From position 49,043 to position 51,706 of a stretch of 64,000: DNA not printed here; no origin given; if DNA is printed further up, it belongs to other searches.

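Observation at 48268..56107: Atypical ACIII/Qrc-like respiratory cluster: split MopB + FeS + NrfD core surrounded by 14 c-type heme sites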

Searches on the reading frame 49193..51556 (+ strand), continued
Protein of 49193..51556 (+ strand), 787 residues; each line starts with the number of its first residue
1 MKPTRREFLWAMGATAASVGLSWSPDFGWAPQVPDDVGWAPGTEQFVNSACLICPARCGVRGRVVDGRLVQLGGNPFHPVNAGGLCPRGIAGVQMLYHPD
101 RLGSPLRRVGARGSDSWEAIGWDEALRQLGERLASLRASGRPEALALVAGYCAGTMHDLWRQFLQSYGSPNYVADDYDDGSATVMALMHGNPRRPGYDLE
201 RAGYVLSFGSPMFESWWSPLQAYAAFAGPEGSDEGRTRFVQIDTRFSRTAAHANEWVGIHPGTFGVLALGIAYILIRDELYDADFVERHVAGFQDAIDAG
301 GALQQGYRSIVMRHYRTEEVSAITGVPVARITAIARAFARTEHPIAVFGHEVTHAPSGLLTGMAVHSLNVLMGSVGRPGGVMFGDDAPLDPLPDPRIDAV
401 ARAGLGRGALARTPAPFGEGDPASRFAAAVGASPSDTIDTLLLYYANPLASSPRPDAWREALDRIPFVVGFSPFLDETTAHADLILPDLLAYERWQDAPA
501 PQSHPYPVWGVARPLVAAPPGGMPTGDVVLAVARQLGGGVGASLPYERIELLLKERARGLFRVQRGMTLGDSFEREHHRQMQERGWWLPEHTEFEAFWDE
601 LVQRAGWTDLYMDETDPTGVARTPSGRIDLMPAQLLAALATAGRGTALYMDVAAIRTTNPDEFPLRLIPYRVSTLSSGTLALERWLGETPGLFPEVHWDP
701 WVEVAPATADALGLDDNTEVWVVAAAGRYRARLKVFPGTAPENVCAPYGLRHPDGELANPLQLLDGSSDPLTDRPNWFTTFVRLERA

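Call 39: find_encoding_contigs(protein=P0045, flank=10000, max_places=1)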
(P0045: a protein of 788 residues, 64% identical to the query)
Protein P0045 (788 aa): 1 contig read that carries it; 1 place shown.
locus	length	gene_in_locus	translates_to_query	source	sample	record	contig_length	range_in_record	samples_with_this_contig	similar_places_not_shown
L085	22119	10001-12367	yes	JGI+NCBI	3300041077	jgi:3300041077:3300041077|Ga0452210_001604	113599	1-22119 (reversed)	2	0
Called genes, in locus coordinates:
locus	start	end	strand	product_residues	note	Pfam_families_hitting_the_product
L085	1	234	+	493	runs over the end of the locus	PF00370:FGGY_N, PF02782:FGGY_C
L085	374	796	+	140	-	PF03100:CcmE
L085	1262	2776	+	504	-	PF14522:Cytochrome_C7 (faint), PF22113:Mtrc-MtrF_II-IV_dom (faint), PF13435:Cytochrome_C554 (weak), PF14537:Cytochrom_c3_2 (faint), PF09699:Paired_CXXCH_1 (weak)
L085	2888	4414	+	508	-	-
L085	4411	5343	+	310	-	PF14522:Cytochrome_C7 (faint), PF09699:Paired_CXXCH_1 (faint)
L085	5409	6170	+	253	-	PF14537:Cytochrom_c3_2 (faint), PF09699:Paired_CXXCH_1 (faint), PF22113:Mtrc-MtrF_II-IV_dom (faint), PF14522:Cytochrome_C7 (weak)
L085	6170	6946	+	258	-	PF12838:Fer4_7, PF13187:Fer4_9 (weak), PF13237:Fer4_10, PF13247:Fer4_11, PF12797:Fer4_2 (weak), PF00037:Fer4, PF12837:Fer4_6 (weak), PF13237:Fer4_10 (weak), +6 more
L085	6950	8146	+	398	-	PF03916:NrfD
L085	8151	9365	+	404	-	PF00034:Cytochrom_C, PF13442:Cytochrome_CBB3 (weak)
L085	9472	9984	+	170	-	PF02085:Cytochrom_CIII (faint), PF14537:Cytochrom_c3_2 (faint), PF14522:Cytochrome_C7 (weak)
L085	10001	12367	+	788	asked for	PF04879:Molybdop_Fe4S4, PF00384:Molybdopterin, PF01568:Molydop_binding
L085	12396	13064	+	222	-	PF00037:Fer4 (faint), PF12797:Fer4_2 (faint), PF12837:Fer4_6 (faint), PF12838:Fer4_7 (weak), PF13183:Fer4_8 (faint), PF13247:Fer4_11, PF12838:Fer4_7, PF13187:Fer4_9 (weak), +3 more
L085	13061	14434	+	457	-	PF03916:NrfD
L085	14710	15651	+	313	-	PF13442:Cytochrome_CBB3 (faint), PF14495:Cytochrom_C550 (faint), PF00034:Cytochrom_C (weak)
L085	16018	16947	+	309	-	PF00034:Cytochrom_C (weak), PF13442:Cytochrome_CBB3 (faint), PF00034:Cytochrom_C (weak)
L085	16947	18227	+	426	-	PF14522:Cytochrome_C7 (faint), PF09699:Paired_CXXCH_1 (faint), PF14537:Cytochrom_c3_2 (weak)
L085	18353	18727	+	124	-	PF00355:Rieske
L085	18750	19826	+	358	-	PF00033:Cytochrome_B, PF13631:Cytochrom_B_N_2, PF00032:Cytochrom_B_C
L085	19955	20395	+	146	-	-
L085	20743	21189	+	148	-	-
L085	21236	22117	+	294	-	?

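Call 40: find_encoding_contigs(protein=P0010, flank=10000, max_places=1)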
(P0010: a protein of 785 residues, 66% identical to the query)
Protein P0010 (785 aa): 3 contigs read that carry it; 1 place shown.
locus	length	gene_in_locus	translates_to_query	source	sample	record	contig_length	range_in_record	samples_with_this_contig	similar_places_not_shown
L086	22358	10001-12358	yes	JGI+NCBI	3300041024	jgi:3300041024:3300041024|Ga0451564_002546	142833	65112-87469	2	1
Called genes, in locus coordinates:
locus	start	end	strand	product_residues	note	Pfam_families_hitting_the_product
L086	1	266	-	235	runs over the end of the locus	PF03167:UDG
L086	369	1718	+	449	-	PF01546:Peptidase_M20, PF07687:M20_dimer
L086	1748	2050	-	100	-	PF12840:HTH_20, PF01022:HTH_5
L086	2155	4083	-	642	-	PF02518:HATPase_c, PF00204:DNA_gyraseB, PF01751:Toprim, PF00986:DNA_gyraseB_C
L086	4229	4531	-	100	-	PF05258:DciA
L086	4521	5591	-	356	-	PF02463:SMC_N, PF13175:AAA_15 (weak), PF13476:AAA_23 (weak), PF13304:AAA_21 (faint)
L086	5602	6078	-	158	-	PF01035:DNA_binding_1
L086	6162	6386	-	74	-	-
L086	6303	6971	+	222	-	PF13435:Cytochrome_C554 (faint), PF14537:Cytochrom_c3_2 (faint), PF09699:Paired_CXXCH_1 (faint), PF14522:Cytochrome_C7 (weak)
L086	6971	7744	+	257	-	PF13183:Fer4_8 (weak), PF12838:Fer4_7, PF13247:Fer4_11, PF13187:Fer4_9 (weak), PF13237:Fer4_10 (weak), PF12797:Fer4_2 (weak), PF00037:Fer4 (weak), PF12837:Fer4_6 (weak), +7 more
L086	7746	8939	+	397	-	PF03916:NrfD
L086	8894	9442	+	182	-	-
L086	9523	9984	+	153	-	PF02085:Cytochrom_CIII (weak), PF14537:Cytochrom_c3_2 (faint), PF14522:Cytochrome_C7 (weak)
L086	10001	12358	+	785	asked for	PF04879:Molybdop_Fe4S4, PF00384:Molybdopterin, PF01568:Molydop_binding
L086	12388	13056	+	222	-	PF00037:Fer4 (faint), PF12797:Fer4_2 (faint), PF12837:Fer4_6 (faint), PF12838:Fer4_7 (weak), PF13183:Fer4_8 (faint), PF13247:Fer4_11, PF12838:Fer4_7 (weak), PF13187:Fer4_9 (weak), +2 more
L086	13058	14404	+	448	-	PF03916:NrfD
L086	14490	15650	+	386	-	PF00034:Cytochrom_C (weak), PF13442:Cytochrome_CBB3 (faint), PF00034:Cytochrom_C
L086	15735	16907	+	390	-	PF00034:Cytochrom_C (weak), PF13442:Cytochrome_CBB3 (faint), PF00034:Cytochrom_C (weak)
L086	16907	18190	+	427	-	PF13435:Cytochrome_C554 (faint), PF02085:Cytochrom_CIII (faint), PF14522:Cytochrome_C7 (faint), PF22113:Mtrc-MtrF_II-IV_dom (faint), PF09699:Paired_CXXCH_1 (faint), PF14537:Cytochrom_c3_2 (weak)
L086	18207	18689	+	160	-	PF25471:TM_PetC (weak), PF00355:Rieske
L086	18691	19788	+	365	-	PF00033:Cytochrome_B, PF13631:Cytochrom_B_N_2, PF00032:Cytochrom_B_C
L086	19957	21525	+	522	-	PF14522:Cytochrome_C7 (faint), PF14537:Cytochrom_c3_2 (faint), PF09699:Paired_CXXCH_1 (weak)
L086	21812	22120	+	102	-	PF13806:Rieske_2 (weak)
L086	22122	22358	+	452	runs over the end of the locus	PF00033:Cytochrome_B, PF13631:Cytochrom_B_N_2, PF00032:Cytochrom_B_C (weak)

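Call 46: search_dna_similar(query=window:49193-51556:+, collection=plasmids, mode=protein, max_rows=40, max_evalue=1e-10)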
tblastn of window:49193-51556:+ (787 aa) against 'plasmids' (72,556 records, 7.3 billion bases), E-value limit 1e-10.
Records with a match: 279; places in all: 293; records where one place covers at least 80% of the query: 1.
Best place of each record, by identity: <60% 279.
By first word of the organism name: Escherichia 76; Pseudosulfitobacter 47; Azospirillum 18; Sulfitobacter 13; Sinorhizobium 9; Agrobacterium 8; Deinococcus 7; Ensifer 7; Rhizobium 6; Streptomyces 5; and 45 more.
By predicted mobility (MOB-suite, as given by PLSDB): non-mobilizable 183; mobilizable 65; conjugative 31.
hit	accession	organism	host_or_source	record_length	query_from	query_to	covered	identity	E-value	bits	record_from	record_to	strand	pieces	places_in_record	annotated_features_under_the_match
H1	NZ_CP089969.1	Cereibacter azotoformans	Owen's River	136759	4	787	100%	27.9%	5e-49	195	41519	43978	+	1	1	molybdopterin-dependent oxidoreductase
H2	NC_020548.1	Azoarcus sp. KH32C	-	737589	51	515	59%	30.6%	2e-32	143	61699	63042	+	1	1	molybdopterin-dependent oxidoreductase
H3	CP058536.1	Deinococcus sp. D7000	seawater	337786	50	555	64%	27.7%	1e-17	96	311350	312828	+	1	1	molybdopterin-dependent oxidoreductase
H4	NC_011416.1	Escherichia coli SE11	-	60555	1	539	68%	25.7%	2e-31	140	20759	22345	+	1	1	phsA: thiosulfate reductase PhsA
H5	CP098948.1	Escherichia coli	culture,Pooled faeces sample collected ...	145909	1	539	68%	25.7%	2e-31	140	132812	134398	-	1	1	phsA: thiosulfate reductase PhsA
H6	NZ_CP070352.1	Ensifer sp. PDNC004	cell culture,Plastic debris in ...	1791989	34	557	67%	26.0%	1e-13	83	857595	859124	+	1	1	none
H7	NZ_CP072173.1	Rhizobium sp. AB2/73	Phyla canescens,cell culture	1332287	37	537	64%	26.8%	1e-11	77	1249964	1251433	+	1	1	record has no annotation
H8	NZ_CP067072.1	Rhizobium sp. AB2/73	Phyla canescens,cell culture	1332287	37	537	64%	26.8%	1e-11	77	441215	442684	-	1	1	record has no annotation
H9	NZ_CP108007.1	Streptomyces sp. NBC_00335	-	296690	35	493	58%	28.9%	2e-17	96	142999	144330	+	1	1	molybdopterin-dependent oxidoreductase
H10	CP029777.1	Deinococcus actinosclerus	mixed culture,wastewater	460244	48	487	56%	30.1%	4e-20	104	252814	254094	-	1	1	dehydrogenase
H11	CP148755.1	Salmonella enterica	Pig,single cell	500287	1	539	68%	24.5%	6e-25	142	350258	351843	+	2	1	none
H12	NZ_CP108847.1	Streptomyces sp. NBC_00846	-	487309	79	487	52%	32.2%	9e-17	93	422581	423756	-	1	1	molybdopterin oxidoreductase family protein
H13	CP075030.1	Salmonella enterica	-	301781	1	539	68%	24.4%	2e-24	140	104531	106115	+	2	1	none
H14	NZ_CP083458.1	Deinococcus taeanensis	whole organism,coastal dune soil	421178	50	493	56%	29.4%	4e-20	103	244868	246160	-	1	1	molybdopterin-dependent oxidoreductase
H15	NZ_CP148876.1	Salmonella enterica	Homo sapiens,single cell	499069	1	539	68%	24.0%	2e-29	134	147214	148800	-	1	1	phsA: thiosulfate reductase PhsA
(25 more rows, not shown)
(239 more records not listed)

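Call 47: get_annotated_region(hit=H1, flank=7000)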
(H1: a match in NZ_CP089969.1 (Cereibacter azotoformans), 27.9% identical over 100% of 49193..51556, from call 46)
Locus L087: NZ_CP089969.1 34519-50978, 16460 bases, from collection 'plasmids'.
description: Cereibacter azotoformans strain ORIO plasmid pORIO3, complete sequence
organism: Cereibacter azotoformans (NCBI taxid 43057)
taxonomy: Bacteria; Pseudomonadota; Alphaproteobacteria; Rhodobacterales; Paracoccaceae; Cereibacter; Cereibacter azotoformans
host: -; source: Owen's River; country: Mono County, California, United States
typing (MOB-suite, as given by PLSDB): conjugative; relaxase MOBF; mating-pair formation MPF_F
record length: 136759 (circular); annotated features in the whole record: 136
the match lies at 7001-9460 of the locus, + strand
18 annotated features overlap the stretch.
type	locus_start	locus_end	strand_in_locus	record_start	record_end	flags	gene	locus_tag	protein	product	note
CDS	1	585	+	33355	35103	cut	arsA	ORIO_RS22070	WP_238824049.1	arsenical pump-driving ATPase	GO:0071722 - detoxification of arsenic-containing substance [Evidence IEA]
CDS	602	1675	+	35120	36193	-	arsB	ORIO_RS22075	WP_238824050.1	ACR3 family arsenite efflux transporter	GO:0046685 - response to arsenic-containing substance [Evidence IEA]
CDS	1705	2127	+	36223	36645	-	arsC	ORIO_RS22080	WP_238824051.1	arsenate reductase (glutaredoxin)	GO:0046685 - response to arsenic-containing substance [Evidence IEA]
CDS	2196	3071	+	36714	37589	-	-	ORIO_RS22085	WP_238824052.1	PhnD/SsuA/transferrin family substrate-binding protein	-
CDS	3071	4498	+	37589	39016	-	-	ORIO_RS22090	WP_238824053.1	HAMP domain-containing sensor histidine kinase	GO:0007165 - signal transduction [Evidence IEA]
CDS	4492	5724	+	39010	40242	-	-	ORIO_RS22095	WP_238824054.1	response regulator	GO:0000160 - phosphorelay signal transduction system [Evidence IEA]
CDS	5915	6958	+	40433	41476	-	-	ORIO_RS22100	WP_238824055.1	4Fe-4S dicluster domain-containing protein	-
CDS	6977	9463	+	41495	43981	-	-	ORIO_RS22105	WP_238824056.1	molybdopterin-dependent oxidoreductase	-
CDS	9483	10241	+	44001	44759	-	-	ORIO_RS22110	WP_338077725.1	4Fe-4S dicluster domain-containing protein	-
CDS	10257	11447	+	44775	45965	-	nrfD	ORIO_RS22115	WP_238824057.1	NrfD/PsrC family molybdoenzyme membrane anchor subunit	-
CDS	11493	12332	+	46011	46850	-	-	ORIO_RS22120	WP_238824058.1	molecular chaperone TorD family protein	-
CDS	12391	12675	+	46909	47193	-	-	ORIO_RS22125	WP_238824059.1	metalloregulator ArsR/SmtB family transcription factor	GO:0006355 - regulation of DNA-templated transcription [Evidence IEA]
CDS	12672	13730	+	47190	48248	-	-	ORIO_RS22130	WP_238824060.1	permease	-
CDS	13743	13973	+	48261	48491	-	-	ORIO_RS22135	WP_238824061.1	thioredoxin family protein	-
CDS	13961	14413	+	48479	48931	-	-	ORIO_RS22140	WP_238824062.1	rhodanese-like domain-containing protein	-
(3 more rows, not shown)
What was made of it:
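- A bona fide arx cluster found in the same search has one (call 47). Dedicated two-component control is typical of substrate-specific respiratory enzymes; an arx cluster has its own kinase and regulator (call 47).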

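Call 48: get_annotated_region(hit=H4, flank=3000)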
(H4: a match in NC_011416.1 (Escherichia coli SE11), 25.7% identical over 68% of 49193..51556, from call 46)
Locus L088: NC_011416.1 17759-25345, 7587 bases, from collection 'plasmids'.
description: Escherichia coli SE11 plasmid pSE11-3, complete sequence
organism: Escherichia coli SE11 (NCBI taxid 409438)
taxonomy: Bacteria; Pseudomonadota; Gammaproteobacteria; Enterobacterales; Enterobacteriaceae; Escherichia; Escherichia coli; Escherichia coli SE11
host: -; source: -; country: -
typing (MOB-suite, as given by PLSDB): non-mobilizable; replicon IncFIB
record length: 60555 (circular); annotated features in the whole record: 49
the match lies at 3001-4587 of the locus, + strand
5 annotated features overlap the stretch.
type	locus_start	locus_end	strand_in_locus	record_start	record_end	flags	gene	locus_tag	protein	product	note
CDS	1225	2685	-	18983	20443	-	-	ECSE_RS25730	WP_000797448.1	DASS family sodium-coupled anion symporter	GO:0006820 - monoatomic anion transport [Evidence IEA]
CDS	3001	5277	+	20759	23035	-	phsA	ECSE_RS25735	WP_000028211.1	thiosulfate reductase PhsA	-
CDS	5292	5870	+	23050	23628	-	phsB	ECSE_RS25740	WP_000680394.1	thiosulfate reductase electron transport protein PhsB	-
CDS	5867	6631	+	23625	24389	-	phsC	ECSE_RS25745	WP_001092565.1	thiosulfate reductase cytochrome B subunit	-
CDS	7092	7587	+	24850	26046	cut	-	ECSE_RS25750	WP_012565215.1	IS110-like element ISEc20 family transposase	GO:0006313 - DNA transposition [Evidence IEA]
